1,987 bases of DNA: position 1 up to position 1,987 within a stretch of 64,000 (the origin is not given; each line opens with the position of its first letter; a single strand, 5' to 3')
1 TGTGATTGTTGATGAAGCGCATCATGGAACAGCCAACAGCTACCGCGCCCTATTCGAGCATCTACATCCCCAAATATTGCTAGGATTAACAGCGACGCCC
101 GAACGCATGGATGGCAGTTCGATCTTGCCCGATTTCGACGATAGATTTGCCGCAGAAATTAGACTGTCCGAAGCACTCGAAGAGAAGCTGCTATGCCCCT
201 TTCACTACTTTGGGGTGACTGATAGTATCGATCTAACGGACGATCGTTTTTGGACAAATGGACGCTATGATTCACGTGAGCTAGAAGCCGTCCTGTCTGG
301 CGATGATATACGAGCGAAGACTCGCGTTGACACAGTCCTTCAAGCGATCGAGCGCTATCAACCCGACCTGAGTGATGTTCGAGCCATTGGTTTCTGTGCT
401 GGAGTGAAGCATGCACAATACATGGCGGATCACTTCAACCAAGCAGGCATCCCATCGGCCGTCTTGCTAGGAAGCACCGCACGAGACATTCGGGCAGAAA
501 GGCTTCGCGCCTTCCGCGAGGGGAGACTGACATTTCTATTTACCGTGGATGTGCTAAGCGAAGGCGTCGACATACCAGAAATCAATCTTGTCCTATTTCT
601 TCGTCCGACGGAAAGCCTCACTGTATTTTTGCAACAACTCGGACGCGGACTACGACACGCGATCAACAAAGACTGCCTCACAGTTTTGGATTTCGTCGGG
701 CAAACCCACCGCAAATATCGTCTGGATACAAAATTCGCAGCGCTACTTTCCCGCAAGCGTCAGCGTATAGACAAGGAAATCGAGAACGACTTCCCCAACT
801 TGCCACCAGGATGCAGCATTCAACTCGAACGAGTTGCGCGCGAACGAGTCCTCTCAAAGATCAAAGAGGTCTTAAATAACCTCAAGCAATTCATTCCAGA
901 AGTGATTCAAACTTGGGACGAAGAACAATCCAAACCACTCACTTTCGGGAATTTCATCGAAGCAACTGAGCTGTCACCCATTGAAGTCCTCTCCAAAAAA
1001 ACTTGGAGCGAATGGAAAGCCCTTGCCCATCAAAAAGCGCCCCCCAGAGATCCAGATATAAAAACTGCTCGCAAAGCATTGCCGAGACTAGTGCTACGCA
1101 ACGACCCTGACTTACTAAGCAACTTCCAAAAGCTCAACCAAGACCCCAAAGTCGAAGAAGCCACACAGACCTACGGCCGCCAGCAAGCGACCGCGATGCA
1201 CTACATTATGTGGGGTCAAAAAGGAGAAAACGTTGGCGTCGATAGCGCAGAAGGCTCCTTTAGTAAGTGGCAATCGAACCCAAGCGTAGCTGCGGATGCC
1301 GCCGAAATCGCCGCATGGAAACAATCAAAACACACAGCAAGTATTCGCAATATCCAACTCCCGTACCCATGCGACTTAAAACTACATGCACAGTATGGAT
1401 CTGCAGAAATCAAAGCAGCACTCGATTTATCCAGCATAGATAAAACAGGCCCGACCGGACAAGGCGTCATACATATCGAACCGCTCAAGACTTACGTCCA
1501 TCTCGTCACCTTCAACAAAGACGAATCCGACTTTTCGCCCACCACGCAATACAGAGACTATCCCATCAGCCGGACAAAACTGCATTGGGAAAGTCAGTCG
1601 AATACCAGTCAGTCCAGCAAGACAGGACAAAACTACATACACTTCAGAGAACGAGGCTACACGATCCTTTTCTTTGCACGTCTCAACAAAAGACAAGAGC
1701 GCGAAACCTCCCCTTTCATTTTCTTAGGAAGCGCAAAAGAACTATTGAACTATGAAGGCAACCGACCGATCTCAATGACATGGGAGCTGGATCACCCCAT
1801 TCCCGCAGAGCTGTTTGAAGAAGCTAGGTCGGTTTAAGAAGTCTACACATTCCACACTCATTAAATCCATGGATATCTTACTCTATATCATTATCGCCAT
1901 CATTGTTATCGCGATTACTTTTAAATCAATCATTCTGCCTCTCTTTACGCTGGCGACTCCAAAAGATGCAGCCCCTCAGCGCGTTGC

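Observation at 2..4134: Island of nuclease/helicase genes: helicase-DUF3427, DUF2726, HNH endonuclease and a decayed HNH paralog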

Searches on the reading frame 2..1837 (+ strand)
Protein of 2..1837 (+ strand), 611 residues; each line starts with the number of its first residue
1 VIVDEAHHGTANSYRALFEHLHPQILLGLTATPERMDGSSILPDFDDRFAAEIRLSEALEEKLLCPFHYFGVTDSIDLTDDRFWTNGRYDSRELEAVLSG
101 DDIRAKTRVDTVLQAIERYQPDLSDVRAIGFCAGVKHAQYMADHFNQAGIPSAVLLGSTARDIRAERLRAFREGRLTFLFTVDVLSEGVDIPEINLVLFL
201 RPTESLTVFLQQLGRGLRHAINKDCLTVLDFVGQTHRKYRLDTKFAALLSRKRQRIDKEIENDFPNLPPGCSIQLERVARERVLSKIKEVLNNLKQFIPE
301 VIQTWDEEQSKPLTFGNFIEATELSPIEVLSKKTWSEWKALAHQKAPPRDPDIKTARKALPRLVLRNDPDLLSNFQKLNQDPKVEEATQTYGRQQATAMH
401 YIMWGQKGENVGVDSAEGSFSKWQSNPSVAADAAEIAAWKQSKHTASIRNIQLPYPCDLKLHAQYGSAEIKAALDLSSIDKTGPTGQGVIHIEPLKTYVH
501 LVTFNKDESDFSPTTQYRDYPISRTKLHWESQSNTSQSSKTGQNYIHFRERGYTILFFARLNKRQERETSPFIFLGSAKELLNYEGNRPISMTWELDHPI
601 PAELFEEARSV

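Call 3: search_protein_families(library=pfam, proteins=[window:2-1837:+], max_evalue=0.01)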
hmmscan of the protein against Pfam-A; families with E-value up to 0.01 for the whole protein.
window:2-1837:+ (611 aa): 3 families
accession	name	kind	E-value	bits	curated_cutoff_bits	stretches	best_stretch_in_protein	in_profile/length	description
PF11907.13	DUF3427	-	5.3e-23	82.1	27.7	1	456-607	124-278/280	Domain of unknown function (DUF3427)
PF00271.37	Helicase_C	-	1.7e-15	57.7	23.5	1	125-219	15-109/110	Helicase conserved C-terminal domain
PF04851.21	ResIII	-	4.1e-09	37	22.5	1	1-35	129-164/164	Type III restriction enzyme, res subunit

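Call 4: search_protein_families(library=padloc, proteins=[window:2-1837:+], max_evalue=0.01)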
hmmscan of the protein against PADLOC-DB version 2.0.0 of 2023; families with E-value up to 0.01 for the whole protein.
window:2-1837:+ (611 aa): 23 families
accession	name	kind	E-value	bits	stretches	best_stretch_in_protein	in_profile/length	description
PDLC03659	mREase_IV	-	3.4e-115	384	1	2-606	340-937/945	Type IV methyl-directed restriction enzyme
PDLC03658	mREase_IV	-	2.6e-58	195.5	2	2-332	340-657/953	Type IV methyl-directed restriction enzyme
PDLC02707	PbeA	-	2.6e-24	83.8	2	105-257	505-656/672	PbeA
PDLC02704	PbeA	-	5.3e-20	69.5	2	141-257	553-669/682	PbeA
PDLC02706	PbeA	-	7e-14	49.3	2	164-236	604-676/722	PbeA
PDLC02705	PbeA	-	1.1e-09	35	1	127-260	527-661/691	PbeA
PDLC02703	PbeA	-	1.1e-07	28.9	1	166-235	546-617/626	PbeA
PDLC03047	REase_I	-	1.5e-07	27.5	1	180-220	664-704/1107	Type I restriction enzyme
PDLC03049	REase_I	-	8.2e-07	25.4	1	2-236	289-543/807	Type I restriction enzyme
PDLC03597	REase_MTase_IIG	-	4.2e-06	22.6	1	179-225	555-601/1646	Type IIG restriction enzyme-methyltransferase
PDLC03647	REase_III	-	7.6e-05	19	1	167-230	499-561/989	Type III restriction enzyme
PDLC03042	REase_I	-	0.0001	17.8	1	161-234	772-847/1170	Type I restriction enzyme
PDLC02503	BrxHI|BrxHII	-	0.00012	18.6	1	130-226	253-350/698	BrxHI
PDLC03928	PsyrT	-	0.00022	17.6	1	129-219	245-335/689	-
PDLC01439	typeIV_DinG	-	0.00023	17.9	1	107-195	386-473/575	CAS-IV-A; associated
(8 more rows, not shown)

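Call 6: search_protein_families(library=ncbifam, proteins=[window:2-1837:+], max_evalue=0.01)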
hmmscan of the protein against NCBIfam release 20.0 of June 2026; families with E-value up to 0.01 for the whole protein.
window:2-1837:+ (611 aa): 15 families
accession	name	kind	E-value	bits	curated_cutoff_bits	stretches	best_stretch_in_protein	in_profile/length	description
NF053632.1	heli_RadD_YejH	equivalog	1.2e-22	80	720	1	1-239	112-362/573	DNA repair helicase RadD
NF046051.1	restrict_EcoAI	equivalog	1.9e-16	59.6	550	1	1-245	278-540/768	EcoAI/FtnUII family type I restriction enzme subunit R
TIGR04095.1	dnd_restrict_1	equivalog_domain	1.4e-14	54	600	2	158-237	322-401/451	DNA phosphorothioation system restriction enzyme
NF008394.0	PRK11192.1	equivalog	6.4e-08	31.8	507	1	126-218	248-340/441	ATP-dependent RNA helicase SrmB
NF008521.0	PRK11448.1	equivalog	6.7e-08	31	729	1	160-233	740-816/1123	type I restriction-modification system endonuclease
NF008744.0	PRK11776.1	equivalog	7.2e-07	28.1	524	1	103-219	224-336/460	ATP-dependent RNA helicase DbpA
NF010337.0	PRK13766.1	equivalog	1.5e-06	26.7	610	1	125-220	366-469/781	Hef nuclease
NF003673.1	PRK05298.1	equivalog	2.8e-06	26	743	1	106-220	426-543/653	excinuclease ABC subunit UvrB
TIGR00631.1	uvrb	equivalog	2.9e-05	22.5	750.1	1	106-220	426-543/658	excinuclease ABC subunit UvrB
NF007882.0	PRK10590.1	equivalog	4.7e-05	22.5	743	1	136-227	256-347/456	ATP-dependent RNA helicase RhlE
NF002340.1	PRK01297.1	equivalog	0.00017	20.5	564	1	138-218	262-342/372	ATP-dependent RNA helicase RhlB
NF010338.0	PRK13767.1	equivalog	0.00022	19.6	849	1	157-216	323-382/877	ATP-dependent helicase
NF008642.0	PRK11634.1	equivalog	0.00036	19.1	989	1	138-217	258-337/628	DEAD/DEAH family ATP-dependent RNA helicase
NF053631.1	RNA_helic_CshA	equivalog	0.00086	18.3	646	1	104-216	220-328/434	degradosome RNA helicase CshA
TIGR01389.1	recQ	equivalog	0.0019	16.7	640.2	1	129-243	228-342/591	DNA helicase RecQ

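Call 9: search_solved_structures(query=window:2-1837:+, max_evalue=0.001, show_alignments=1)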
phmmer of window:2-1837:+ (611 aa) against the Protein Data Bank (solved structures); distinct sequences matched with E-value up to 0.001: 57.
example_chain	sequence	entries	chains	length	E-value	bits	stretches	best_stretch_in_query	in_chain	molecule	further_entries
7clg_A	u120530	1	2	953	1.5e-57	198.8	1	2-332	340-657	Putative helicase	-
6jde_B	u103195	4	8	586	3.2e-13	52.4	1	11-240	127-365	Putative DNA repair helicase RadD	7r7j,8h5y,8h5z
6p4f_A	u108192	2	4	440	3.1e-09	39.2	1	154-242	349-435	DNA-dependent ATPase XPBII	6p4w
6p66_A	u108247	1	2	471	3.4e-09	39.1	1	155-226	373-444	DNA repair protein RAD25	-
2fwr_A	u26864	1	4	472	3.4e-09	39.1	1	155-226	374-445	DNA repair protein RAD25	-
5tnu_A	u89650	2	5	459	3.5e-09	39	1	154-242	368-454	DNA-dependent ATPase XPBII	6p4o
3h1t_A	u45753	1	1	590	5.5e-09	38.4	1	2-238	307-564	Type I site-specific restriction-modification system, R (Restriction) subunit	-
2yjt_D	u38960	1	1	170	4.4e-07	32.1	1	120-220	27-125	ATP-DEPENDENT RNA HELICASE SRMB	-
2fzl_A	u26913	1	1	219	8.5e-07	31.2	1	155-224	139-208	DNA repair protein RAD25, XPB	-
1d9z_A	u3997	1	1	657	3.1e-06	29.3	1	129-232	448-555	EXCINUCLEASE UVRABC COMPONENT UVRB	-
1d9x_A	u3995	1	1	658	3.4e-06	29.2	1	129-232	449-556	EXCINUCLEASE UVRABC COMPONENT UVRB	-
2fdc_A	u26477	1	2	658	3.5e-06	29.2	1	129-232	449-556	UvrABC system protein B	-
1t5l_A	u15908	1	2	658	3.5e-06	29.2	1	129-232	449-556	UvrABC system protein B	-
3uwx_B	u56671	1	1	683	5.3e-06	28.5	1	130-220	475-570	UvrABC system protein B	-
2hjv_A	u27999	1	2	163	1.1e-05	27.4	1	128-218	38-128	ATP-dependent RNA helicase dbpA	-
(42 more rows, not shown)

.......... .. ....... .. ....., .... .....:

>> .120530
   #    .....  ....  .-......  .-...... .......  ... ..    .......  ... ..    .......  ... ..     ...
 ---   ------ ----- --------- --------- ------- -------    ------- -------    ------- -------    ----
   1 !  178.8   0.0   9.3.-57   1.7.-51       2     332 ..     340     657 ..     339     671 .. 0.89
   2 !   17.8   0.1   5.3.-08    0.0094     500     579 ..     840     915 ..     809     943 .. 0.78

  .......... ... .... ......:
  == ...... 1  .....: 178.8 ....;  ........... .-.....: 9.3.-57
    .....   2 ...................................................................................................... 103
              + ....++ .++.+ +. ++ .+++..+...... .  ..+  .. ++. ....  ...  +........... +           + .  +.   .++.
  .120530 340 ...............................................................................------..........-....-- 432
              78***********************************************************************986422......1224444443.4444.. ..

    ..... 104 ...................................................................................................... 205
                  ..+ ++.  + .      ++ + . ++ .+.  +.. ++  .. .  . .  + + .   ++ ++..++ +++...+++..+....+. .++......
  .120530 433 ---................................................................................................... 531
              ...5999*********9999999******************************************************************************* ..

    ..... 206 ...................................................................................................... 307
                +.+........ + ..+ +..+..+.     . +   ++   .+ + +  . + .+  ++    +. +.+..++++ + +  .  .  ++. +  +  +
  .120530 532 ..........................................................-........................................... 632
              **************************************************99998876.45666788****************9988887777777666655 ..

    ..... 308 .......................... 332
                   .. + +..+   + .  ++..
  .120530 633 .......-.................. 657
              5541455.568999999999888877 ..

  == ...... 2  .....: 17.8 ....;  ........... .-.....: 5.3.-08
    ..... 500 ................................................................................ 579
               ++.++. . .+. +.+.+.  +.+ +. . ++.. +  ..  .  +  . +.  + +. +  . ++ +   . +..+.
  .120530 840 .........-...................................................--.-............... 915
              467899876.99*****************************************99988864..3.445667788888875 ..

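Call 10: find_related_loci(query=window:2-1837:+, collection=genome_contigs, flank=10000)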
Query window:2-1837:+ (611 aa) in genome_contigs; peptide patterns used: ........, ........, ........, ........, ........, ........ (x = any residue, [..] = any of these).
412 stretches matched a pattern; 31 encode a relative of the query (tblastn E <= 1e-3); 31 distinct loci.
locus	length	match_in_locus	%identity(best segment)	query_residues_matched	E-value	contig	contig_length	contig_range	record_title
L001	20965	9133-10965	99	1-611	0e+0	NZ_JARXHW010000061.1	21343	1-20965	Thalassobacterium maritimum strain SDUM461003 scaffold_61_length=21344, whole genome shotgun sequence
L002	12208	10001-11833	87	1-611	0e+0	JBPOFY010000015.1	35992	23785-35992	MAG: Opitutaceae bacterium isolate MAG_28 MAG_28_15, whole genome shotgun sequence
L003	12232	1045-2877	84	1-611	0e+0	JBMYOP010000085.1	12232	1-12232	MAG: Coraliomargarita sp. isolate ME_XS_2307_bin_41 ME_XS_2307_bin_41_85, whole genome shotgun sequence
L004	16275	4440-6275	62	1-611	0e+0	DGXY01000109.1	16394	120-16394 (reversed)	MAG TPA_asm: Akkermansiaceae bacterium UBA5020 UBA5020_contig_10326, whole genome shotgun sequence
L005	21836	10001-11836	62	1-611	0e+0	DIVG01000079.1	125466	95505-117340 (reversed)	MAG TPA_asm: Akkermansiaceae bacterium UBA6138 UBA6138_contig_7392, whole genome shotgun sequence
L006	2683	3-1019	80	273-611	0e+0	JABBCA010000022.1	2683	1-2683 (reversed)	MAG: Opitutales bacterium isolate HE327_NSB101 NODE_39466_length_2683_cov_2.523212, whole genome shotgun sequence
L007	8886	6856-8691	63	1-611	0e+0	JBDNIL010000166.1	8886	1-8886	MAG: Verrucomicrobiales bacterium isolate concoct.67.WLB k141_235705, whole genome shotgun sequence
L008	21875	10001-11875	31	1-607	2e-79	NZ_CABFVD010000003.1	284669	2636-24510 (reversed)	Hathewaya massiliensis strain Marseille-P3545, whole genome shotgun sequence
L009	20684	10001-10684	30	1-237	2e-27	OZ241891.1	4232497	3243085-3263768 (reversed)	MAG: Limisphaerales bacterium isolate 13428dcb-cd66-474c-a4e8-c35200876364 genome assembly, chromosome: 1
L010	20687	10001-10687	33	1-237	2e-26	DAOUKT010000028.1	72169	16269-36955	MAG TPA_asm: Dehalococcoidia bacterium isolate S7_359 k113_3968997, whole genome shotgun sequence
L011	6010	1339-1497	94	559-611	5e-26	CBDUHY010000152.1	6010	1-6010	MAG TPA_asm: uncultured Puniceicoccaceae bacterium isolate SRR22808116_binner13_Refined_24 genome assembly, contig: ERZ2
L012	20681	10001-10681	33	1-235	5e-26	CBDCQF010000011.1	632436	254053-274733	MAG: Dehalococcoidia bacterium isolate 8589e614-779c-4ca0-8cdb-dbf8187772a7 genome assembly, contig: contig_11, whole ge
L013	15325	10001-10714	31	1-242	3e-25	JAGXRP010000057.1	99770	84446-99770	MAG: Desulfobulbaceae bacterium isolate CROMO_A_116 c_000000569723, whole genome shotgun sequence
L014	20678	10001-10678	33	1-235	1e-24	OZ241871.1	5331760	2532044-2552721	MAG: Caldilineaceae bacterium isolate ea08df4b-e095-422e-90d1-681d82f9c982 genome assembly, chromosome: 1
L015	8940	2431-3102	32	1-231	3e-24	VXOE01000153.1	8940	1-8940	MAG: Caldilineaceae bacterium SB0662_bin_25 NODE_5932_length_8940_cov_77.084862, whole genome shotgun sequence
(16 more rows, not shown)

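Call 15: search_protein_families(library=pfam, proteins=[L001:7861-10968:+, L001:11077-12018:+, L001:12025-12858:+, L001:7430-7864:+, L001:6558-7241:+, L001:2951-6580:+, L001:14246-14662:+, L001:14785-15705:-, L001:13769-14179:-, L001:17496-18818:-], max_evalue=0.01)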
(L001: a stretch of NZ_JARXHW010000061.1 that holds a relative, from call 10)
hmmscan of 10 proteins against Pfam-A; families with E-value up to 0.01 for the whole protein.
L001:7861-10968:+ (1035 aa): 7 families
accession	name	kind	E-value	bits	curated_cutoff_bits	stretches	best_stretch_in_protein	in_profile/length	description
PF04851.21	ResIII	-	2.7e-33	115.6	22.5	1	304-459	2-164/164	Type III restriction enzyme, res subunit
PF11907.13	DUF3427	-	2.1e-23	83.5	27.7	1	880-1031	124-278/280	Domain of unknown function (DUF3427)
PF00271.37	Helicase_C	-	4.3e-15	56.4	23.5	1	549-643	15-109/110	Helicase conserved C-terminal domain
PF18766.7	SWI2_SNF2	-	2.5e-08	34.3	26.7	1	327-506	20-203/221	SWI2/SNF2 ATPase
PF00270.35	DEAD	-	7.5e-08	32.7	26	1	308-458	2-161/167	DEAD/DEAH box helicase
PF09565.16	RE_NgoFVII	-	3.8e-07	30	23.8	1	198-263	82-148/162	NgoFVII restriction endonuclease N-terminal PLD domain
PF13091.12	PLDc_2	-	9.3e-07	29.2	27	1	156-267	24-132/132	PLD-like domain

L001:11077-12018:+ (313 aa): 5 families
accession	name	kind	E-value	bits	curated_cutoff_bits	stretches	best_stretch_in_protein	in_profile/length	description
PF04471.18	Mrr_cat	-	1.3e-37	128.9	21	1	168-288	3-115/115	Restriction endonuclease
PF14338.12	Mrr_N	-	3.3e-16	59.6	29.5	1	11-96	1-86/87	Mrr N-terminal domain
PF13156.12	Mrr_cat_2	-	3.7e-11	43.4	22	1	198-291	24-117/127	Restriction endonuclease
PF22722.2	NA-iREase1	-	4.4e-08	33.5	27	1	196-285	17-105/106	NACHT-associated inactive Restriction Endonuclease 1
PF14277.12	DUF4364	-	0.0068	16.7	26.9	0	65-131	39-106/162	Domain of unknown function (DUF4364)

L001:12025-12858:+ (277 aa): 4 families
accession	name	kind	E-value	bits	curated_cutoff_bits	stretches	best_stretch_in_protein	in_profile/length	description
PF04471.18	Mrr_cat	-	6e-25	88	21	1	111-219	2-113/115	Restriction endonuclease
PF01396.24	Zn_ribbon_Top1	-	6.5e-11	42.3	32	1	240-272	3-35/39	Topoisomerase DNA binding C4 zinc finger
PF13156.12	Mrr_cat_2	-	0.0036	17.6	22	0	135-175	22-65/127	Restriction endonuclease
PF10356.15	RRG7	-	0.0066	16.3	22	0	150-186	81-116/185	Required for respiratory growth protein 7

L001:7430-7864:+ (144 aa): 3 families
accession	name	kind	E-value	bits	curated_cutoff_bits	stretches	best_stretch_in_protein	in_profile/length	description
PF00293.34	NUDIX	-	2.2e-20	73.5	21.1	1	15-135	5-132/134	NUDIX domain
PF14815.12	NUDIX_4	-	1.1e-15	57.8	35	1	17-135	2-112/113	NUDIX domain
PF22327.2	Nudt16-like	-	0.002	18.6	27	1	44-72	37-66/161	U8 snoRNA-decapping enzyme-like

L001:6558-7241:+ (227 aa): 5 families
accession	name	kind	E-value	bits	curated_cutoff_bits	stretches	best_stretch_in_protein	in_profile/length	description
PF04108.17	ATG17_like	-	5.2e-05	23.3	43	1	59-198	39-193/355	Autophagy protein ATG17-like domain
PF06810.17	Phage_scaffold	-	0.003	18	35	0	8-58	13-63/170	Phage capsid assembly scaffolding protein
PF05531.17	NPV_P10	-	0.0051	17.7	29.8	0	58-110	14-65/75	Nucleopolyhedrovirus P10 protein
PF05192.23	MutS_III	-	0.0057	17.4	34.1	1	56-208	47-188/194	MutS domain III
PF04513.17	Baculo_PEP_C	-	0.0099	16.4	38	0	65-100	34-80/140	Baculovirus polyhedron envelope protein, PEP, C terminus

L001:2951-6580:+ (1209 aa): 2 families
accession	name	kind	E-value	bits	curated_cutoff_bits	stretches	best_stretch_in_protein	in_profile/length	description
PF00270.35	DEAD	-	5.5e-18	65.7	26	1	448-616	1-161/167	DEAD/DEAH box helicase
PF00271.37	Helicase_C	-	1.7e-12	48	23.5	1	746-804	52-110/110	Helicase conserved C-terminal domain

L001:14246-14662:+ (138 aa): 0 families

L001:14785-15705:- (306 aa): 1 family
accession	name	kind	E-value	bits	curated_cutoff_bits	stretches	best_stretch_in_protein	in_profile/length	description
PF13391.12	HNH_2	-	2.6e-10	40.4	21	1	196-247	1-64/66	HNH endonuclease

L001:13769-14179:- (136 aa): 0 families

L001:17496-18818:- (440 aa): 1 family
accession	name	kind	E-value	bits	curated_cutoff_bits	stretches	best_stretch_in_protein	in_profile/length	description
PF00160.26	Pro_isomerase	-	1.1e-36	126.9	21.7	1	35-199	9-157/159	Cyclophilin type peptidyl-prolyl cis-trans isomerase/CLD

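Call 24: search_protein_families(library=ncbifam, proteins=[L001:14785-15705:-, L001:7861-10968:+], max_evalue=0.01)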
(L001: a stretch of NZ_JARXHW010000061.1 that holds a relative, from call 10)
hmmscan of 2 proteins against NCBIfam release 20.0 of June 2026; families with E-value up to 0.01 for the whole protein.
L001:14785-15705:- (306 aa): 1 family
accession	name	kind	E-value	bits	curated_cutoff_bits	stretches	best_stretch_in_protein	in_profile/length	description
NF045808.1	PT-DNA_restrict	exception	4.1e-23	81.9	180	1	9-302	6-281/284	phosphorothioated DNA-binding restriction endonuclease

L001:7861-10968:+ (1035 aa): 19 families
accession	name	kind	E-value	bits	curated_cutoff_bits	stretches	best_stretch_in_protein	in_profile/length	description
NF053632.1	heli_RadD_YejH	equivalog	5.8e-30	104.1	720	1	308-663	5-362/573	DNA repair helicase RadD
NF046051.1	restrict_EcoAI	equivalog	7.1e-27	94.1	550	1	305-661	157-534/768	EcoAI/FtnUII family type I restriction enzme subunit R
NF008521.0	PRK11448.1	equivalog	5e-16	57.9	729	2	585-657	741-816/1123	type I restriction-modification system endonuclease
TIGR04095.1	dnd_restrict_1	equivalog_domain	4.1e-15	55.7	600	2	583-661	323-401/451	DNA phosphorothioation system restriction enzyme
NF010337.0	PRK13766.1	equivalog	3e-12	45.5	610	2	551-644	368-469/781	Hef nuclease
NF008394.0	PRK11192.1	equivalog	4.4e-08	32.4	507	1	550-642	248-340/441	ATP-dependent RNA helicase SrmB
NF003673.1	PRK05298.1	equivalog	6.5e-07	28.1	743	1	530-644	426-543/653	excinuclease ABC subunit UvrB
NF008744.0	PRK11776.1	equivalog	8.5e-07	27.9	524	1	527-643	224-336/460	ATP-dependent RNA helicase DbpA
TIGR00631.1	uvrb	equivalog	5.6e-06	24.9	750.1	1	530-644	426-543/658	excinuclease ABC subunit UvrB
TIGR00348.1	hsdR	subfamily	3.1e-05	22.7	284.55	1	320-490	262-444/674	HsdR family type I site-specific deoxyribonuclease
NF007882.0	PRK10590.1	equivalog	4.5e-05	22.6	743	1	560-651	256-347/456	ATP-dependent RNA helicase RhlE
NF010338.0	PRK13767.1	equivalog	0.00012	20.5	849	1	581-640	323-382/877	ATP-dependent helicase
NF002340.1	PRK01297.1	equivalog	0.00025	19.9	564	1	562-642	262-342/372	ATP-dependent RNA helicase RhlB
NF008642.0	PRK11634.1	equivalog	0.00045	18.7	989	1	563-641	259-337/628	DEAD/DEAH family ATP-dependent RNA helicase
NF053710.1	RNA_heli_RhlE2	exception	0.0027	16.1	925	0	561-621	260-321/635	RNA helicase RhlE2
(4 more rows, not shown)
